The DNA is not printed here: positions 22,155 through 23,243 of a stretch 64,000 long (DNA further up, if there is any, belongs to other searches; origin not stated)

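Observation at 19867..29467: Dockerin-like C-terminal module with four conserved Cys and an invariant terminal Pro-Cys on five otherwise unrelated secreted proteins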

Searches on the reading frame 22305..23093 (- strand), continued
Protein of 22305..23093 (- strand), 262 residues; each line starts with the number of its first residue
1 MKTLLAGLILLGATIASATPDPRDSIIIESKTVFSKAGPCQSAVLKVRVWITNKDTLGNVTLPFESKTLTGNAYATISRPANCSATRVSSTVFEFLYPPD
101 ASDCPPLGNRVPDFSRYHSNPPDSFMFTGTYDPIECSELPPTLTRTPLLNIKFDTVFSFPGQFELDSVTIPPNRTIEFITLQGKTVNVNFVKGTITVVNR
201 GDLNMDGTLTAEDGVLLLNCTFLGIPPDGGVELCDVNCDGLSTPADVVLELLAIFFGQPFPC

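Call 58: search_protein_families(library=pfam, alignment_id=A5, max_evalue=0.0001)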
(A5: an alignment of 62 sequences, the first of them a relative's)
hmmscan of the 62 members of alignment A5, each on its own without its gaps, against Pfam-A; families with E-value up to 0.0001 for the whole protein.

A. member 1, P0133 (403 aa): 3 families
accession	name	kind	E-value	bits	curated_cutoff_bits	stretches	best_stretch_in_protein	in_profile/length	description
PF14870.12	PSII_BNR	-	6.4e-16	58.9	27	1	28-118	8-98/303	Photosynthesis system II assembly factor YCF48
PF02012.26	BNR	-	1.8e-07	30.6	27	0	107-116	3-12/12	BNR/Asp-box repeat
PF15902.12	Sortilin-Vps10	-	2.3e-06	27.1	33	0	104-214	3-110/446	Sortilin, neurotensin receptor 3,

B. families by the number of members that match (of 62 scanned): 35 families (the first 25 are shown)
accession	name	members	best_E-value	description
PF00404.24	Dockerin_1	19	2.5e-09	Dockerin type I domain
PF01839.29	FG-GAP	14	3.3e-117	FG-GAP repeat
PF13517.12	FG-GAP_3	12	1e-108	FG-GAP-like repeat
PF13229.12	Beta_helix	8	1.1e-23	Right handed beta helix region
PF02494.22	HYR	7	1.3e-41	HYR domain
PF05048.19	NosD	7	1.7e-23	Periplasmic copper-binding protein (NosD)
PF06739.17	SBBP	6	2.3e-33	Beta-propeller repeat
PF25788.1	Ig_Rha78A_N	6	3.4e-18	Rha78A-like, N-terminal immunoglobulin domain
PF19190.6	BACON_2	5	1.5e-20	Viral BACON domain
PF17963.7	Big_9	4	6.8e-12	Bacterial Ig domain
PF21955.1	CarG-like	3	1e-11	Carbapenem resistance protein CarG-like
PF14312.12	FG-GAP_2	3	4.4e-10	FG-GAP repeat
PF05345.18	He_PIG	3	5e-08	Putative Ig domain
PF24247.1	DUF7450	2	8.8e-83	Repeat of unknown function (DUF7450)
PF14870.12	PSII_BNR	2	2.3e-32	Photosynthesis system II assembly factor YCF48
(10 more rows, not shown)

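Call 67: find_encoding_contigs(protein=P0035, flank=10000, max_places=3)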
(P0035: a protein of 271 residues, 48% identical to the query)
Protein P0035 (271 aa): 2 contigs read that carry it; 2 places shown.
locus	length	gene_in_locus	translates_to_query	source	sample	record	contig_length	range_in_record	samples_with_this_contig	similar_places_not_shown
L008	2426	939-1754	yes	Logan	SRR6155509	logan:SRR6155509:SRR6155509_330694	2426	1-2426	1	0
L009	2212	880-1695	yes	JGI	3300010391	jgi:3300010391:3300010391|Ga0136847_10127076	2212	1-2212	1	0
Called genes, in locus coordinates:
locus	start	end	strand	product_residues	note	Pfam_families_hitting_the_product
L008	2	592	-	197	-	?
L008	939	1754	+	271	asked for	-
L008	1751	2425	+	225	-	?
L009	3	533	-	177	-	?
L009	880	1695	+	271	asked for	-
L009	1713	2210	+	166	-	?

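Call 72: find_related_loci(query=A2, collection=metagenome_contigs, flank=10000)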
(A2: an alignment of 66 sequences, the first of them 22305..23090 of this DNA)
Query A2 (261 aa) in metagenome_contigs; peptide patterns used: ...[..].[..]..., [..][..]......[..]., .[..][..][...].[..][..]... (x = any residue, [..] = any of these).
196 stretches matched a pattern; 55 encode a relative of the query (tblastn E <= 1e-3); 54 distinct loci.
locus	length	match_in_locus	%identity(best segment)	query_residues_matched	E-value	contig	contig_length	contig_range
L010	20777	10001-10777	53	1-261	2e-80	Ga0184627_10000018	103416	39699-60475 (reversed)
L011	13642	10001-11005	52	20-261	2e-75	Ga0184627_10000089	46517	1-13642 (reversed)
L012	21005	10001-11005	52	20-261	2e-75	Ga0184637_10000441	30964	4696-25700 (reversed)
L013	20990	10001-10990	54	18-258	2e-74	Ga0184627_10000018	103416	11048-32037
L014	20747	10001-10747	52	13-261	3e-74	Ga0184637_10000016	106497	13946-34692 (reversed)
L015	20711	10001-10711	56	1-238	6e-74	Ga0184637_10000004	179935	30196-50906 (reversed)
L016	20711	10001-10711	56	1-238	6e-74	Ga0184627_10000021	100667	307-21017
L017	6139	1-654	52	39-261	4e-68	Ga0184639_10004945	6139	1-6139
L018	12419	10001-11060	52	7-261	6e-55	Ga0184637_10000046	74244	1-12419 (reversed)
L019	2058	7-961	42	1-261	2e-55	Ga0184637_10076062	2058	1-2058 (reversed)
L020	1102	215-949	42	7-261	2e-57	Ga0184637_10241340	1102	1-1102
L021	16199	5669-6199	54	19-191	9e-54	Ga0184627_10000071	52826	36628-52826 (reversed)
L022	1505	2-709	43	23-261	3e-55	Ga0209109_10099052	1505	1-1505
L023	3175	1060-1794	43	15-261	1e-47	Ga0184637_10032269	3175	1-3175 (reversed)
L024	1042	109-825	41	17-261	1e-50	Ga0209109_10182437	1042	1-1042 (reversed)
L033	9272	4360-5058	41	12-260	1e-40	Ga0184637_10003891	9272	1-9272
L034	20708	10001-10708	35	12-261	4e-39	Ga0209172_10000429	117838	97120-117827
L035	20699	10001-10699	38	17-260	6e-39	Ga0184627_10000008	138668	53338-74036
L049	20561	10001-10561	38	1-196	5e-28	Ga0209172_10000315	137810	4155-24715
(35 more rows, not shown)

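Call 75: search_protein_families(library=pfam, proteins=[L013:11055-12596:+, L013:12755-14254:+, L014:10788-12233:+, L014:3585-6506:-, L015:10795-12459:+, L033:5086-8559:+, L034:12457-13989:+, L034:15324-17333:+, L035:10662-14090:+, L049:15393-17063:+], max_evalue=0.0001)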
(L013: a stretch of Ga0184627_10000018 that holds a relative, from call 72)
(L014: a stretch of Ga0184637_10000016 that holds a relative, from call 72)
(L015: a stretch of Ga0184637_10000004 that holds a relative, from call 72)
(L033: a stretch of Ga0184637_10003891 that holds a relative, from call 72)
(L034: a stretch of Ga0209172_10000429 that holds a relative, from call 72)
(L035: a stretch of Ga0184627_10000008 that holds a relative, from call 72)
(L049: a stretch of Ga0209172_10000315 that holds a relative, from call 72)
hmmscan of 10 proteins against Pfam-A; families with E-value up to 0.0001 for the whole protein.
L013:11055-12596:+ (513 aa): 5 families
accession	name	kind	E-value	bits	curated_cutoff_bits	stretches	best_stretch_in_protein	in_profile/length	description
PF01839.29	FG-GAP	-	8.9e-54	179.1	22.1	6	227-265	2-37/37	FG-GAP repeat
PF13517.12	FG-GAP_3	-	2.3e-26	92.6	26.9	5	57-127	1-61/61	FG-GAP-like repeat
PF14312.12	FG-GAP_2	-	6.8e-11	42.6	23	0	42-87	12-49/49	FG-GAP repeat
PF00404.24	Dockerin_1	-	2.7e-06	27.9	22.9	0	448-494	1-49/57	Dockerin type I domain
PF16743.10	PliI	-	5.5e-06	26.5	27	0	156-199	52-89/123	Periplasmic lysozyme inhibitor of I-type lysozyme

L013:12755-14254:+ (499 aa): 2 families
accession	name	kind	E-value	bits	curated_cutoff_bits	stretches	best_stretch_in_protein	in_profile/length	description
PF01839.29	FG-GAP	-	2.3e-42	142.7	22.1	5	51-85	2-37/37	FG-GAP repeat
PF13517.12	FG-GAP_3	-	1.3e-22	80.6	26.9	4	230-292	1-60/61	FG-GAP-like repeat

L014:10788-12233:+ (481 aa): 1 family
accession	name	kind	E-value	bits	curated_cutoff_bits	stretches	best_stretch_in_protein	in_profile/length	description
PF07995.17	GSDH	-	6.4e-35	121.4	25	1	42-281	1-223/332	Glucose / Sorbosone dehydrogenase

L014:3585-6506:- (973 aa): 2 families
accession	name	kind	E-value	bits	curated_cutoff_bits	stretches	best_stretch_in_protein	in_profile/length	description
PF05547.17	Peptidase_M6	-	6.5e-18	65.4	22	1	122-305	69-290/294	Immune inhibitor A peptidase M6, catalytic domain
PF19190.6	BACON_2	-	4.3e-06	27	25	1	828-900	19-91/94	Viral BACON domain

L015:10795-12459:+ (554 aa): 3 families
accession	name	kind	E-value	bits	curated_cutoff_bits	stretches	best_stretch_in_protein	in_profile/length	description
PF13088.12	BNR_2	-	5.8e-16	59.1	31.4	1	218-430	1-202/277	BNR repeat-like domain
PF02012.26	BNR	-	4.6e-08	32.3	27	0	358-368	2-12/12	BNR/Asp-box repeat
PF15892.11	BNR_4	-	5.3e-06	26.4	27.3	0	331-428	100-195/272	BNR repeat-containing family member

L033:5086-8559:+ (1157 aa): 3 families
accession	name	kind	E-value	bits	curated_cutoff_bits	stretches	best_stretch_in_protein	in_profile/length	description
PF02868.21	Peptidase_M4_C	-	8.7e-28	97.7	24.4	1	915-1086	2-165/165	Thermolysin metallopeptidase, alpha-helical domain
PF01447.24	Peptidase_M4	-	1.1e-16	62.1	22.4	1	748-910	2-144/145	Thermolysin metallopeptidase, catalytic domain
PF00404.24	Dockerin_1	-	4.7e-05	23.9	22.9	0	1090-1140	2-54/57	Dockerin type I domain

L034:12457-13989:+ (510 aa): 1 family
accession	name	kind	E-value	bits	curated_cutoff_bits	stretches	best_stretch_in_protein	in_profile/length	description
PF07995.17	GSDH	-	1.7e-34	120.1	25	1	71-311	1-223/332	Glucose / Sorbosone dehydrogenase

L034:15324-17333:+ (669 aa): 2 families
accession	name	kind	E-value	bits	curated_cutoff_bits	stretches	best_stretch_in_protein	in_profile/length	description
PF05547.17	Peptidase_M6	-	1.5e-18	67.6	22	1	165-350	67-282/294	Immune inhibitor A peptidase M6, catalytic domain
PF19190.6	BACON_2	-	1.2e-06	28.8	25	1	532-592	25-89/94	Viral BACON domain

L035:10662-14090:+ (1142 aa): 2 families
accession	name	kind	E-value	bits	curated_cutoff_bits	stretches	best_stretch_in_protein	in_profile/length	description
PF02868.21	Peptidase_M4_C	-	2.6e-32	112.4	24.4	1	908-1075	2-165/165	Thermolysin metallopeptidase, alpha-helical domain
PF01447.24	Peptidase_M4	-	5e-15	56.7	22.4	1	744-904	2-145/145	Thermolysin metallopeptidase, catalytic domain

L049:15393-17063:+ (556 aa): 0 families
